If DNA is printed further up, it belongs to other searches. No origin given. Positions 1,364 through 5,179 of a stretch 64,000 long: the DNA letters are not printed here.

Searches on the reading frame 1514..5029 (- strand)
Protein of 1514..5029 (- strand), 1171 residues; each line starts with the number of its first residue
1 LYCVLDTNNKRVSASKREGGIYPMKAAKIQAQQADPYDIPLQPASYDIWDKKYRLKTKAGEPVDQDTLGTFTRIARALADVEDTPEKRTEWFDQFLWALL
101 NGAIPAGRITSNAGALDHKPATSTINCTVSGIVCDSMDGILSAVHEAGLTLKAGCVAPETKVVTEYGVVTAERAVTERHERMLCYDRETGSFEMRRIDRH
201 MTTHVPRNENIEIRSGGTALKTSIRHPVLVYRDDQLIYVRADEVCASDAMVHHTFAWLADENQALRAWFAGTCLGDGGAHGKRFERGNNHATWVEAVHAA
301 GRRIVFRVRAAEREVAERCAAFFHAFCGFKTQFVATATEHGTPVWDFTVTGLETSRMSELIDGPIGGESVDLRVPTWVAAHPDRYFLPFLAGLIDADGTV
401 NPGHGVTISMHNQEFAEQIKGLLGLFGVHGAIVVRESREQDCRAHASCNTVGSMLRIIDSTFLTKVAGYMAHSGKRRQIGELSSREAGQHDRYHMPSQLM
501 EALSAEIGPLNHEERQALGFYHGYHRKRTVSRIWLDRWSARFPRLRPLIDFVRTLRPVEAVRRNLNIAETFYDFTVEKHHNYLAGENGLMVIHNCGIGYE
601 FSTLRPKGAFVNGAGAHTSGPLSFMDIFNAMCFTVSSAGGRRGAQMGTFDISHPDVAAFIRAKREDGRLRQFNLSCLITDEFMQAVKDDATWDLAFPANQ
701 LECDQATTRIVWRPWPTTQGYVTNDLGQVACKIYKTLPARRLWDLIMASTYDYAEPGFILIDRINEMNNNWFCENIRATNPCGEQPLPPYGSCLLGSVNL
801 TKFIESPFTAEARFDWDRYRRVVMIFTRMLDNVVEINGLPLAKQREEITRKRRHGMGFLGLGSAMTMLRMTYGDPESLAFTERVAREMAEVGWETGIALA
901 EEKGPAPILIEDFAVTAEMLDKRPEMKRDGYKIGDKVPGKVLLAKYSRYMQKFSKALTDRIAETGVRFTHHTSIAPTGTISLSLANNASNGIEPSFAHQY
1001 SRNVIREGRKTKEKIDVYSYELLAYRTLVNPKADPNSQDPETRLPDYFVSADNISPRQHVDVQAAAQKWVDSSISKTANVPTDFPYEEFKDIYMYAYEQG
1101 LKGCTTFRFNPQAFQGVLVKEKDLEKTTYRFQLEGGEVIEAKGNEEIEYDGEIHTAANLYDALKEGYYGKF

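Call 3: search_protein_families(library=pfam, proteins=[window:1514-5029:-])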
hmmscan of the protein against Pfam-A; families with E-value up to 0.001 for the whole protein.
window:1514-5029:- (1171 aa): 4 families
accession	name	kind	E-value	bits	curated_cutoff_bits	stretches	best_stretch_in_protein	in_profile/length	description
PF02867.20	Ribonuc_red_lgC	-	1.4e-121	407.2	23.9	1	587-1106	22-522/523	Ribonucleotide reductase, barrel domain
PF14890.11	Intein_splicing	-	4.3e-09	36.8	35.8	1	182-594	23-155/155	Intein splicing domain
PF00317.26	Ribonuc_red_lgN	-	5.1e-09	36.5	28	1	43-114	5-73/77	Ribonucleotide reductase, all-alpha domain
PF14528.11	LAGLIDADG_3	-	6.4e-09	36.4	22.5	1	389-440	6-59/82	LAGLIDADG-like domain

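Call 4: search_protein_families(library=ncbifam, proteins=[window:1514-5029:-])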
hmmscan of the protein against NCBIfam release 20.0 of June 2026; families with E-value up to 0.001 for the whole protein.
window:1514-5029:- (1171 aa): 23 families
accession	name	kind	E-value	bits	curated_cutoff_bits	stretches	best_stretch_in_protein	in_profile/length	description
TIGR02504.1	NrdJ_Z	equivalog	4.8e-163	543.9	399.95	2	594-1115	108-604/606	adenosylcobalamin-dependent ribonucleoside-diphosphate reductase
NF005401.0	PRK06948.1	subfamily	1.9e-114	383.5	906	3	594-916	121-428/604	ribonucleotide reductase-like protein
NF006417.0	PRK08665.1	equivalog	9.1e-109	364.8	961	1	593-1127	120-583/759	vitamin B12-dependent ribonucleotide reductase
NF005991.0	PRK08115.1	equivalog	8.3e-87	292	854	3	670-1111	367-771/858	vitamin B12-dependent ribonucleotide reductase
NF005010.0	PRK06406.1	subfamily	2.4e-81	274.1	1125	3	732-907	386-556/771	vitamin B12-dependent ribonucleotide reductase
NF006207.0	PRK08332.1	equivalog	7.7e-72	242.2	2400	2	213-697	386-804/1684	vitamin B12-dependent ribonucleotide reductase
TIGR02506.1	NrdE_NrdA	equivalog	1.1e-66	225.6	341.05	1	585-1102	99-608/616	ribonucleoside-diphosphate reductase subunit alpha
NF005122.0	PRK06556.1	equivalog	3.5e-52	177.3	859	2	585-998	178-572/960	vitamin B12-dependent ribonucleotide reductase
NF005736.0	PRK07562.1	equivalog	1.5e-42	145.3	1737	3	673-997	398-695/1222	vitamin B12-dependent ribonucleotide reductase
NF005544.0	PRK07207.1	equivalog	7.7e-40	136.5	965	1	586-1105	392-906/965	ribonucleoside-diphosphate reductase subunit alpha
NF006577.0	PRK09102.1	equivalog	4.2e-38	131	620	3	584-713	110-242/604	ribonucleoside-diphosphate reductase subunit alpha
NF005101.0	PRK06539.1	equivalog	6.5e-35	120.3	988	1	594-1111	253-762/822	ribonucleoside-diphosphate reductase subunit alpha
NF006279.0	PRK08447.1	equivalog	8.9e-32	110.4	1082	2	589-784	237-428/789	ribonucleoside-diphosphate reductase subunit alpha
NF009029.0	PRK12365.1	equivalog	2.4e-29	101.9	1350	1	585-1109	474-991/1046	ribonucleoside-diphosphate reductase subunit alpha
NF006665.0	PRK09209.1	equivalog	6.3e-25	87.6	1057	2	792-1108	490-747/761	ribonucleoside-diphosphate reductase subunit alpha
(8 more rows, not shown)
